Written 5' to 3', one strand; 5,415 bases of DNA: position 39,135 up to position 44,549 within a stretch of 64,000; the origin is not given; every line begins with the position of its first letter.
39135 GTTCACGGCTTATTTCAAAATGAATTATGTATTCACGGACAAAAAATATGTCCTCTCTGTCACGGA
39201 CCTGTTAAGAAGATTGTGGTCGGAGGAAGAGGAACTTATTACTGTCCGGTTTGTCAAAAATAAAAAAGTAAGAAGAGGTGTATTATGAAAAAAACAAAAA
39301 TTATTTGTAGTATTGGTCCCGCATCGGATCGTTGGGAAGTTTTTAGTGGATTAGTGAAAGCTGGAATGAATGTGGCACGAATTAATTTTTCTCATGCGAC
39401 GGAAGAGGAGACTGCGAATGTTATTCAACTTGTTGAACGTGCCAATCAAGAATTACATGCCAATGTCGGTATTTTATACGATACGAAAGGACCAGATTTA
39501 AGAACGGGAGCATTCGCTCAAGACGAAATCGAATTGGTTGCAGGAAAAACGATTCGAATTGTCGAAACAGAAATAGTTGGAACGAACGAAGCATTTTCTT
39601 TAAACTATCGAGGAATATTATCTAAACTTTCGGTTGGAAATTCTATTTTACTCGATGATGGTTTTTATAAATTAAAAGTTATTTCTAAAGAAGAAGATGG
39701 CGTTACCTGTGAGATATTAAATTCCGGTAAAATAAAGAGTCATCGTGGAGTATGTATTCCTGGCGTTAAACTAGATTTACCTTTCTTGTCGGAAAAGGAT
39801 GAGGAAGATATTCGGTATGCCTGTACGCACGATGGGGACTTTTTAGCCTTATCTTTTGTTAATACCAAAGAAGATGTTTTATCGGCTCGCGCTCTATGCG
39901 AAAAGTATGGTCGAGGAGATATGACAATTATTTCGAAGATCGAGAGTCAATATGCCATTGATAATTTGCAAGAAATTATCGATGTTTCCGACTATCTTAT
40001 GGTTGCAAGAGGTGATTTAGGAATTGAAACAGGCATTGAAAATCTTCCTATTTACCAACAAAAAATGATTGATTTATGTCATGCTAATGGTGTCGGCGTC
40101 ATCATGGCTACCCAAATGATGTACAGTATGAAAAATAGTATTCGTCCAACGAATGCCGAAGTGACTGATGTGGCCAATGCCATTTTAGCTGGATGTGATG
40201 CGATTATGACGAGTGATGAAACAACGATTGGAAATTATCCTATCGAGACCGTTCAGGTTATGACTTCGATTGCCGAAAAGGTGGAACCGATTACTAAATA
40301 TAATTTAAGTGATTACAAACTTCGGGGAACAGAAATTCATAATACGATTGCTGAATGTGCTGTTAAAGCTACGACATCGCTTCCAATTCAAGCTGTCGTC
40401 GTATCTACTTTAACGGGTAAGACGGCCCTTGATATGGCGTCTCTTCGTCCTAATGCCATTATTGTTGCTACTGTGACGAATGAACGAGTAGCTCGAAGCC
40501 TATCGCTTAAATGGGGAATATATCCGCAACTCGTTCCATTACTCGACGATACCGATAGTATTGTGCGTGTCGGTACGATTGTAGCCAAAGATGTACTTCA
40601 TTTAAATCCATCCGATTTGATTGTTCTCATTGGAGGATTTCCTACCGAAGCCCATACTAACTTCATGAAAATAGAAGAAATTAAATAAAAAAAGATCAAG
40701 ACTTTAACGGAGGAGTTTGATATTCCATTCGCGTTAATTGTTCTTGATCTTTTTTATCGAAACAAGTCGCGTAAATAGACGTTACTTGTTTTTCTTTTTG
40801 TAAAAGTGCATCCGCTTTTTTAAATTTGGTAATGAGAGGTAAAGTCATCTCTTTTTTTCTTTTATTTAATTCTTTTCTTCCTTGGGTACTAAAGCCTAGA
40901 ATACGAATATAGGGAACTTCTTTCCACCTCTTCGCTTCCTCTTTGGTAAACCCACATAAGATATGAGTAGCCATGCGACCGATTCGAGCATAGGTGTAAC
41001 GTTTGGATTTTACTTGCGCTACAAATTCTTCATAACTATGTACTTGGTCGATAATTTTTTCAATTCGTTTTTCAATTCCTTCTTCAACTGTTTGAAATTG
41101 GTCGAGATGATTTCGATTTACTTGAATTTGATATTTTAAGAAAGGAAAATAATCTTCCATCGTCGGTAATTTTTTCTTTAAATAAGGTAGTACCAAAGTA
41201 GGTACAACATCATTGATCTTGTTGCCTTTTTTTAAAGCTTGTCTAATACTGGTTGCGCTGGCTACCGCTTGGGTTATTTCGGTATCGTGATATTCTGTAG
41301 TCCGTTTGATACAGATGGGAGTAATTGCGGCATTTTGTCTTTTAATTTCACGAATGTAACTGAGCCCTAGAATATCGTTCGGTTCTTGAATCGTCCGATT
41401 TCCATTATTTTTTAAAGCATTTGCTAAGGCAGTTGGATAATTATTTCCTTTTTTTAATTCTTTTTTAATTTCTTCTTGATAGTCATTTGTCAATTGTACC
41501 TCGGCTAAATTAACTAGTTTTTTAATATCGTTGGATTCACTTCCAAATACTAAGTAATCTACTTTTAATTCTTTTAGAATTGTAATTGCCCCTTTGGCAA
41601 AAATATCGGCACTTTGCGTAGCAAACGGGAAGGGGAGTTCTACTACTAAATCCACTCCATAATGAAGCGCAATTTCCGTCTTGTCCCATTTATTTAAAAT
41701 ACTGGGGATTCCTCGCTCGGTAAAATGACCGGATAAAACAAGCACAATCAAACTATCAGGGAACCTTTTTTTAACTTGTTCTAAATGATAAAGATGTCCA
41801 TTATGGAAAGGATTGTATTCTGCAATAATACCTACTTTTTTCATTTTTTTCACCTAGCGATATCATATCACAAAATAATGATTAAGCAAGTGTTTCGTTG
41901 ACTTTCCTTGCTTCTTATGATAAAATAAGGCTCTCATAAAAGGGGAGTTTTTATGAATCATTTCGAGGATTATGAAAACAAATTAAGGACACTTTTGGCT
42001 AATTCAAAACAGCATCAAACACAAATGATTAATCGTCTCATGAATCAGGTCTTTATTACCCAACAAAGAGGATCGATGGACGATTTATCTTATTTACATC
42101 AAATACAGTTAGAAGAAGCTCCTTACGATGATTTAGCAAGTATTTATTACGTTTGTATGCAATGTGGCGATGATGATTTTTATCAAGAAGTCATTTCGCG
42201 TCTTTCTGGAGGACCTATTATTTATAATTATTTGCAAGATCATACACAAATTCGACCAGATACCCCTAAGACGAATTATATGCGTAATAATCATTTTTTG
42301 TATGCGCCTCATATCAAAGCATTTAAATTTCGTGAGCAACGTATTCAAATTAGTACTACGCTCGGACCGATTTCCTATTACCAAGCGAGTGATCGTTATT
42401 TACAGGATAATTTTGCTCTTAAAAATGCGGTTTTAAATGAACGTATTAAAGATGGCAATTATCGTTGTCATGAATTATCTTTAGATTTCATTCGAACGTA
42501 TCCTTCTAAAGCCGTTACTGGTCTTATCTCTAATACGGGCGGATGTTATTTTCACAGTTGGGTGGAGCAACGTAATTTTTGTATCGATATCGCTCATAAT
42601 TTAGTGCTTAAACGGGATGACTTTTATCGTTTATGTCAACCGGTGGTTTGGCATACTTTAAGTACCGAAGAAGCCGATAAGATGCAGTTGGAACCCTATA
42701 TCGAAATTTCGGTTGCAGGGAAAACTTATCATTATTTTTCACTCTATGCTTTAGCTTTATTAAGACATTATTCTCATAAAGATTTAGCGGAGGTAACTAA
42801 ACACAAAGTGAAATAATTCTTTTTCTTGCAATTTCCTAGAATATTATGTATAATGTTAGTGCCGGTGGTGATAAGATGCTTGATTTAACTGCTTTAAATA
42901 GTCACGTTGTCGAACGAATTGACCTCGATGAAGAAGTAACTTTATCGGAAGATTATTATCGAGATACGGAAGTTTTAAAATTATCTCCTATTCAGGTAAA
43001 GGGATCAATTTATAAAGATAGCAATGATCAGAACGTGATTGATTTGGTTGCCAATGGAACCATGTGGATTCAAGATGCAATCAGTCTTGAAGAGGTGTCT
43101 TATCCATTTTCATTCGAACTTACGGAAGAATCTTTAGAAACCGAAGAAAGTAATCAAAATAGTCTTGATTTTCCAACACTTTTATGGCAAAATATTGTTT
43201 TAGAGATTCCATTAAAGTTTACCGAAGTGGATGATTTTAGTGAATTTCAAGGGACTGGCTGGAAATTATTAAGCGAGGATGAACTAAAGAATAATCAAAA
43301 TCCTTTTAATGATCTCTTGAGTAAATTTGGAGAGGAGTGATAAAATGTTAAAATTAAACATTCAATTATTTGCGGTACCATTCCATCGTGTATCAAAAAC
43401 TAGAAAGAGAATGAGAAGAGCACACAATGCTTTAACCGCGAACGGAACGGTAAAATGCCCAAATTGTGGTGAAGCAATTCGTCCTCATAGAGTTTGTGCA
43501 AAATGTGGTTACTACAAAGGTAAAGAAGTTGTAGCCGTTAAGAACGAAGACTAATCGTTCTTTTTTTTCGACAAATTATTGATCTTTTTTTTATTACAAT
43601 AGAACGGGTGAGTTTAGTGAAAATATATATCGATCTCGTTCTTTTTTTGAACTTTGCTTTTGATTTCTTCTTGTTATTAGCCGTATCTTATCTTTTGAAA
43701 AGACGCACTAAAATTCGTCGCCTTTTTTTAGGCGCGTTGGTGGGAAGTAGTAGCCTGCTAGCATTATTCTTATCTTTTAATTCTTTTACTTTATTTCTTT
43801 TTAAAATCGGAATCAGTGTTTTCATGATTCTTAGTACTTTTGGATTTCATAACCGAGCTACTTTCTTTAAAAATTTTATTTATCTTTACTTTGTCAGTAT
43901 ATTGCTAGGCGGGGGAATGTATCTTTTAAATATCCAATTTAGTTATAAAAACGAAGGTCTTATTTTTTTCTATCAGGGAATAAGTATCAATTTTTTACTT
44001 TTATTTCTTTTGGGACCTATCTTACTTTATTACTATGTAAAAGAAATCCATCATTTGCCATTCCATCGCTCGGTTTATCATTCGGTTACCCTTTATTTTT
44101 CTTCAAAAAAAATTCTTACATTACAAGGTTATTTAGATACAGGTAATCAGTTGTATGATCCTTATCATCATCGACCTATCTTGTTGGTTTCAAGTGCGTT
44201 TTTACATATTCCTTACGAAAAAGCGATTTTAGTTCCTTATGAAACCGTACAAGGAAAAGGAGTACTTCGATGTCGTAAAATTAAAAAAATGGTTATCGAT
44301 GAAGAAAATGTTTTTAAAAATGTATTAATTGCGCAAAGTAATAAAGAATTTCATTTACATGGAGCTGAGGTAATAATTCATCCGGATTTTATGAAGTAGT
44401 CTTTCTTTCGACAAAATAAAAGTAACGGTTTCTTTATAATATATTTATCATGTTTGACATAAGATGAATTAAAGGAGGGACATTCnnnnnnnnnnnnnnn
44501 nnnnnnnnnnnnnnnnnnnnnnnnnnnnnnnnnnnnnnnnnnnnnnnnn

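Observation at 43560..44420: Exact Spo0A-box 9-mer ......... recurs upstream of spoIIGA, sigE and spoIIP; a fourth, opposite-orientation copy sits 150 bp upstream of spoIIIAH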

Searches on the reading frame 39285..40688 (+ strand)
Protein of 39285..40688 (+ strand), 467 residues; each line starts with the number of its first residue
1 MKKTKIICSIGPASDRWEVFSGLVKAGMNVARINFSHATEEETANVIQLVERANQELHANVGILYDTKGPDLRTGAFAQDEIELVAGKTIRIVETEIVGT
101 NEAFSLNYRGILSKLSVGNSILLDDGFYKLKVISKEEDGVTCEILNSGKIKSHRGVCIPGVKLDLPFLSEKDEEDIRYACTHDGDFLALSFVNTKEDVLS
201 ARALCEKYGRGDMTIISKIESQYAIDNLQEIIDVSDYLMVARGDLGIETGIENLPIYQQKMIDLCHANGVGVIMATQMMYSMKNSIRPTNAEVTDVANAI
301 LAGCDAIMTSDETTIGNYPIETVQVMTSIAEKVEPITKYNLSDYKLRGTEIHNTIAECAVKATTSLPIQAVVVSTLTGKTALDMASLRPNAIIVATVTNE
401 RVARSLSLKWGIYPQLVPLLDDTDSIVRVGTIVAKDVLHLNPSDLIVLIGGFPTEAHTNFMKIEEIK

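Call 28: search_protein_families(library=pfam, proteins=[window:39285-40688:+], max_evalue=0.00001)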
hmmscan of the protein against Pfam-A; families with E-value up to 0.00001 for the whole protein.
window:39285-40688:+ (467 aa): 2 families
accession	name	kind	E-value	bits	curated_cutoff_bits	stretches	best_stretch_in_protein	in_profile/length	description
PF00224.27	PK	-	5.8e-106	354.7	30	1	1-323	1-328/328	Pyruvate kinase, barrel domain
PF02887.21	PK_C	-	2.2e-23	83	28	1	353-463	1-113/114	Pyruvate kinase, alpha/beta domain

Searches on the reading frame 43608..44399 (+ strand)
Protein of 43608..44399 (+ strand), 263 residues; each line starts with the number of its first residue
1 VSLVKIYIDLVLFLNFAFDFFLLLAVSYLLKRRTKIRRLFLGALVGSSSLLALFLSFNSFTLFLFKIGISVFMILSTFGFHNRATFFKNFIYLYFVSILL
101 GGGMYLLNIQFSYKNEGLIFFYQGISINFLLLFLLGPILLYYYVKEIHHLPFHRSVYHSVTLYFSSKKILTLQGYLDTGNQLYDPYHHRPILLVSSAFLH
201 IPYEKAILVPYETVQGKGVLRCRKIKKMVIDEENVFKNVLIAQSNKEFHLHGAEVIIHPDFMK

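Call 5: search_protein_families(library=ncbifam, proteins=[window:43608-44399:+])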
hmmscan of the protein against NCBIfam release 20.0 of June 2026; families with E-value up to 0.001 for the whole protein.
window:43608-44399:+ (263 aa): 1 family
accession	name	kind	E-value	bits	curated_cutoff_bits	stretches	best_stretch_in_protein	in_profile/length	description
TIGR02854.1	spore_II_GA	equivalog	1.6e-31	109.7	209.55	1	5-200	2-203/293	sigma-E processing peptidase SpoIIGA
